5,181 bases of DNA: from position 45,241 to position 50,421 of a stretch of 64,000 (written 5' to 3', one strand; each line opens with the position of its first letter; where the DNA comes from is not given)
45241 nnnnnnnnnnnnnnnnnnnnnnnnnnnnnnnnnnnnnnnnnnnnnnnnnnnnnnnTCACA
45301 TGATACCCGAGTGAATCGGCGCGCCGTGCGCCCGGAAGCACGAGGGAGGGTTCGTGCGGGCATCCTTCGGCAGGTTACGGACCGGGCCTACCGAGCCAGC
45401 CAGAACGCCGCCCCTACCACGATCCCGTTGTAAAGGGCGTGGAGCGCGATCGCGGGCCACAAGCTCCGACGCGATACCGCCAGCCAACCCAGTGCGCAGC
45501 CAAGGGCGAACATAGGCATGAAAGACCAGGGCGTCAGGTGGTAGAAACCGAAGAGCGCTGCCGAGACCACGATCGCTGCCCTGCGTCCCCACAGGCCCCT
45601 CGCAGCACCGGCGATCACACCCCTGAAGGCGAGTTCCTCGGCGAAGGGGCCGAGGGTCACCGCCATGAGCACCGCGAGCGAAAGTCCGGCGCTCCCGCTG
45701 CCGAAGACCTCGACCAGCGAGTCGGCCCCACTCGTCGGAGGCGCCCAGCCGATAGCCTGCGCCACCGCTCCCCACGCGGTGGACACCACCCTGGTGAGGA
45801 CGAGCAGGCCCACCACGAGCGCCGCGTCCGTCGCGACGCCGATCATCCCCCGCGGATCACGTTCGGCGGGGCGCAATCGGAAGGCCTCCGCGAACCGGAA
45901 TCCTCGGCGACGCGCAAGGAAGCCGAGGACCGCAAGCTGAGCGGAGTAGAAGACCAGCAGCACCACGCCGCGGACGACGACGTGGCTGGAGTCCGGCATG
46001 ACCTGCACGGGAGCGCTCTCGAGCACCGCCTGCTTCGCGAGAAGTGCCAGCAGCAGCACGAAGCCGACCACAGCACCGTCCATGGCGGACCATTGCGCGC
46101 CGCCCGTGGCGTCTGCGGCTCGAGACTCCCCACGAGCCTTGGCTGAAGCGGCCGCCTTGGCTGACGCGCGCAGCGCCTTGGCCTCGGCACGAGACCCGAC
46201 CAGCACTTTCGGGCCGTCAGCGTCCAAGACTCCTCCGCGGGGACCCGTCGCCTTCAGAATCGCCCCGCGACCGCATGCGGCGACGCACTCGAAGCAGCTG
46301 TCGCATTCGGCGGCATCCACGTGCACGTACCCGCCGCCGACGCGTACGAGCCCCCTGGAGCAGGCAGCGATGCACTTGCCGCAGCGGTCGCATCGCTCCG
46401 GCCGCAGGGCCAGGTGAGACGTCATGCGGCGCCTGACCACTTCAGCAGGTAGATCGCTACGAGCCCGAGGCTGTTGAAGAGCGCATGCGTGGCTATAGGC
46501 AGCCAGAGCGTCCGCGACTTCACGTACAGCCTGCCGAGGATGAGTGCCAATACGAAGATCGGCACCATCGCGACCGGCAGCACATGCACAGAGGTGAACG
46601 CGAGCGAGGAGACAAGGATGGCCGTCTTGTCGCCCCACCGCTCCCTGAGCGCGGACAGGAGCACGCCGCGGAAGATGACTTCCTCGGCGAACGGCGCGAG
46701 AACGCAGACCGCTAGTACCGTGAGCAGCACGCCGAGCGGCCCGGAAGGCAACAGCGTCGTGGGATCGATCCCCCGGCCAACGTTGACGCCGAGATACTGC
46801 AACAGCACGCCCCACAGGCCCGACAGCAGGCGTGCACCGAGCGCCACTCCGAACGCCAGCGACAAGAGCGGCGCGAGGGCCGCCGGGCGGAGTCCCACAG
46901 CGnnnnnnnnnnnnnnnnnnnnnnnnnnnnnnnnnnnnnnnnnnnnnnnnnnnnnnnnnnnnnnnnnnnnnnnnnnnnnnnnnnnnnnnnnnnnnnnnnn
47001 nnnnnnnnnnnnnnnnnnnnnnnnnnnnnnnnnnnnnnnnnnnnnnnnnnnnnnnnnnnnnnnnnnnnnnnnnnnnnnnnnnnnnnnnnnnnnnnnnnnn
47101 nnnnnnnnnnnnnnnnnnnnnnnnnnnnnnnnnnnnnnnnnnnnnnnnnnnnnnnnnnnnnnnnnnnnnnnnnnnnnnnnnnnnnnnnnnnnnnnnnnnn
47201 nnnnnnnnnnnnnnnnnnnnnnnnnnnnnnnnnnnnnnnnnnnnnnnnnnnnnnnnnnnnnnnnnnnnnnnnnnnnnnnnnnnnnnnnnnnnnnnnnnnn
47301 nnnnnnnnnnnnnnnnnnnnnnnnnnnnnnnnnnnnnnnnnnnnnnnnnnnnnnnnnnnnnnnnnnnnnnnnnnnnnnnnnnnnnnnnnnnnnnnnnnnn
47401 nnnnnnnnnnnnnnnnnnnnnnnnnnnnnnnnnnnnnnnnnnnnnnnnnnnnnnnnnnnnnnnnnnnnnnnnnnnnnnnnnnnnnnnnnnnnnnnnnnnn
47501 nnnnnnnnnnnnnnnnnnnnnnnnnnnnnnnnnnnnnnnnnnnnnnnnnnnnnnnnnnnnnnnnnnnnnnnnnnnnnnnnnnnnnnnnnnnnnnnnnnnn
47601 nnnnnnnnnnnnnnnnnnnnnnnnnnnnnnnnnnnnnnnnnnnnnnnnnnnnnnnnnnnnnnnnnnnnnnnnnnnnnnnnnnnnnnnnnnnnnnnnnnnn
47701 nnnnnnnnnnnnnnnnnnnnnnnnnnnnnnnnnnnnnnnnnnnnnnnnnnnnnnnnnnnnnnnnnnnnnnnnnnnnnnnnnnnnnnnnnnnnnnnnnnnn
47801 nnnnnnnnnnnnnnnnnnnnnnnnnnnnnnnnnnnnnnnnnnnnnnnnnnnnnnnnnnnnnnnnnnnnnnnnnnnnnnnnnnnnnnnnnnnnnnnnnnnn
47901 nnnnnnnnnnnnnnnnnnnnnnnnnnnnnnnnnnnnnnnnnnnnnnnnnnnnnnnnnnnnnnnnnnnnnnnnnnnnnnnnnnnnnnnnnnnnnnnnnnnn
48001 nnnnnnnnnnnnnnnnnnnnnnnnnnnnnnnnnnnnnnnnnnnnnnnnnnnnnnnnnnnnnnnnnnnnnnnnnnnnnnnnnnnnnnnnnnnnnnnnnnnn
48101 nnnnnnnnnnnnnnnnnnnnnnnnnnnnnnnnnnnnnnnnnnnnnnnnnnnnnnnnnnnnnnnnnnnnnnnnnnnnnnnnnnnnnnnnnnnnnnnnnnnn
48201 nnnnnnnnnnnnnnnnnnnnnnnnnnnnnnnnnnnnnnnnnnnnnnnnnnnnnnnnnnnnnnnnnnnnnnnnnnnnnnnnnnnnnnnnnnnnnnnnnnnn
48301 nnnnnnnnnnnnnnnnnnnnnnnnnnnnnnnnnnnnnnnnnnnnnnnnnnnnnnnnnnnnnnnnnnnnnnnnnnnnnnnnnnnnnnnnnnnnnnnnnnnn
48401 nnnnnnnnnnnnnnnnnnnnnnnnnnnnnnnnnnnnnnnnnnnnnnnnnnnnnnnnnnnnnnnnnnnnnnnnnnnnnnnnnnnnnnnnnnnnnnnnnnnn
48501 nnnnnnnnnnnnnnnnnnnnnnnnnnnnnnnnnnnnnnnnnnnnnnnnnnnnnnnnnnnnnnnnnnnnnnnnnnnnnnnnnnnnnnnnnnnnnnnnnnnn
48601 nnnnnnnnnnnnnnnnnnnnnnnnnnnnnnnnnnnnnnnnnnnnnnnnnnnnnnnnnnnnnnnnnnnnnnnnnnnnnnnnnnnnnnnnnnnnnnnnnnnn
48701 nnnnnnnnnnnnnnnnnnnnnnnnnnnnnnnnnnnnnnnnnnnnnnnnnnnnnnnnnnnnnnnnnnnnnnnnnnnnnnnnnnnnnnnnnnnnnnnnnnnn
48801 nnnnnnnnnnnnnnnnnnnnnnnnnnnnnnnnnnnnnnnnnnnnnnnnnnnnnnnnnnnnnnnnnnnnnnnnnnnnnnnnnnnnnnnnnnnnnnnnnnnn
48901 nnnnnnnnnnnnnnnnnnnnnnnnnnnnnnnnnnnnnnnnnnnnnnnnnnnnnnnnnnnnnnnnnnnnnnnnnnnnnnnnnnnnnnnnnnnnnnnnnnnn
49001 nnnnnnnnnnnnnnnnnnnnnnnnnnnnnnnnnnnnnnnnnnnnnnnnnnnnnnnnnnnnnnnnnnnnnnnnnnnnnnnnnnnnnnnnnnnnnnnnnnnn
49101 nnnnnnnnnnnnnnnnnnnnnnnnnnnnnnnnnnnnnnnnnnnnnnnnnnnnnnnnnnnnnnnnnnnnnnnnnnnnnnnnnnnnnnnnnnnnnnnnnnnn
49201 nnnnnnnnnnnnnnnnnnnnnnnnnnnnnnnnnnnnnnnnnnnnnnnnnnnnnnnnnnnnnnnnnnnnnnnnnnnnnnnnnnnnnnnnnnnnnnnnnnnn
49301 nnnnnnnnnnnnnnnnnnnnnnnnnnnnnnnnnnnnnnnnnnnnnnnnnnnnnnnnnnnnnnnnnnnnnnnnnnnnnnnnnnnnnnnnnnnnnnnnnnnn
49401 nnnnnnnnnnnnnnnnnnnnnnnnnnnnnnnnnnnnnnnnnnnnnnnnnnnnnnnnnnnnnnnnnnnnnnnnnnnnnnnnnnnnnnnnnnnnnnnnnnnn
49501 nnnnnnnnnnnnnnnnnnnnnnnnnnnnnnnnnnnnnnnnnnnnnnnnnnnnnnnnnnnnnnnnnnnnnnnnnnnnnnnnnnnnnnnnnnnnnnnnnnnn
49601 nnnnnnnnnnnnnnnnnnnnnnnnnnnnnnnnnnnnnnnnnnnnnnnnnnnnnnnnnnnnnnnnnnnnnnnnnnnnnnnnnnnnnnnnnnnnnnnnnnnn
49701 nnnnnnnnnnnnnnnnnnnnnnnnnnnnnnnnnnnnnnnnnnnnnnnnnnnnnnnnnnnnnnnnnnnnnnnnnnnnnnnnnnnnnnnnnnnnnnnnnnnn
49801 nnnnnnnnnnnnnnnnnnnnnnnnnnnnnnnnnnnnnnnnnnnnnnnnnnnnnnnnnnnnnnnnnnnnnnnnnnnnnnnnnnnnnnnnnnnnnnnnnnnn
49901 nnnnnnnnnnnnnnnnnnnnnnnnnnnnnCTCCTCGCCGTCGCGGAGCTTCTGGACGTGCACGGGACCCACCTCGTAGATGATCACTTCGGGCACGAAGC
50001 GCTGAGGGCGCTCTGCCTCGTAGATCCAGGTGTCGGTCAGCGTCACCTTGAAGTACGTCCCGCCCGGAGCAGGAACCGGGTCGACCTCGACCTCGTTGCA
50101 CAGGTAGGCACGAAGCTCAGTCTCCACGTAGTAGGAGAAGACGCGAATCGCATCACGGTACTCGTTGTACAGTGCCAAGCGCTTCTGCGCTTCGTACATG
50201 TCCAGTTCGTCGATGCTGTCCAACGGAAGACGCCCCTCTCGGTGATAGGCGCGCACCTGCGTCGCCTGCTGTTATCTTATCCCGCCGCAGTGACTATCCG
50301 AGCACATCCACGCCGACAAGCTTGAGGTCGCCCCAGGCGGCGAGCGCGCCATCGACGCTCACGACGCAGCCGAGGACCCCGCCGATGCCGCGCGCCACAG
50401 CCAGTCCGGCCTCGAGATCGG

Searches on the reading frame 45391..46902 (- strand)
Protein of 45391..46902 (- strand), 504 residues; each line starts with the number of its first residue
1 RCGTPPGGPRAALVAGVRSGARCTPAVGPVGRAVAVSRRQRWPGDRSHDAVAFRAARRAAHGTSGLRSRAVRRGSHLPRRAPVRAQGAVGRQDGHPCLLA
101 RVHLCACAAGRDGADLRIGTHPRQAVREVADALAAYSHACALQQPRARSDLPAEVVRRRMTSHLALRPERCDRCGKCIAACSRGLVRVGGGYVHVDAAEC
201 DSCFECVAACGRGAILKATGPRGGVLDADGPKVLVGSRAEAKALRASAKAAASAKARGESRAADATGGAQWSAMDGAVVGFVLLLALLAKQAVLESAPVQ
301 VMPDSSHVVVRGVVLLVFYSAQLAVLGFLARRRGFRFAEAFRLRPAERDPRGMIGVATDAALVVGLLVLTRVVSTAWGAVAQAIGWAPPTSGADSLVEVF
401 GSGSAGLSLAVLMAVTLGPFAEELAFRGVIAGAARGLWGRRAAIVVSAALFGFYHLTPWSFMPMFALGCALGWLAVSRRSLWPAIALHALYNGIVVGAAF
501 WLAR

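Call 30: search_protein_families(library=pfam, proteins=[window:45391-46902:-], max_evalue=0.00001)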
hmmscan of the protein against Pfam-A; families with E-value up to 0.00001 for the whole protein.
window:45391-46902:- (504 aa): 3 families
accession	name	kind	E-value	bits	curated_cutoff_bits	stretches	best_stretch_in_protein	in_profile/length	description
PF02517.21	Rce1-like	-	2.3e-20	73.1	22.4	1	408-493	5-92/93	Type II CAAX prenyl endopeptidase Rce1-like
PF13237.11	Fer4_10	-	2.9e-06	27.5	25.5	1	167-210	5-52/53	4Fe-4S dicluster domain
PF12837.12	Fer4_6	-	4.7e-06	26.7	25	0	168-184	6-22/24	4Fe-4S binding domain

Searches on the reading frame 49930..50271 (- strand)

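Call 30: search_protein_families(library=pfam, proteins=[window:49930-50271:-], max_evalue=0.00001)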
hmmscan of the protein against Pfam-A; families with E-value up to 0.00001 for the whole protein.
window:49930-50271:- (114 aa): 1 family
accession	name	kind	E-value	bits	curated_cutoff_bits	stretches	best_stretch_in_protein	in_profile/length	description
PF10611.14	DUF2469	-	4e-24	85.5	25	1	19-110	2-93/100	Protein of unknown function (DUF2469)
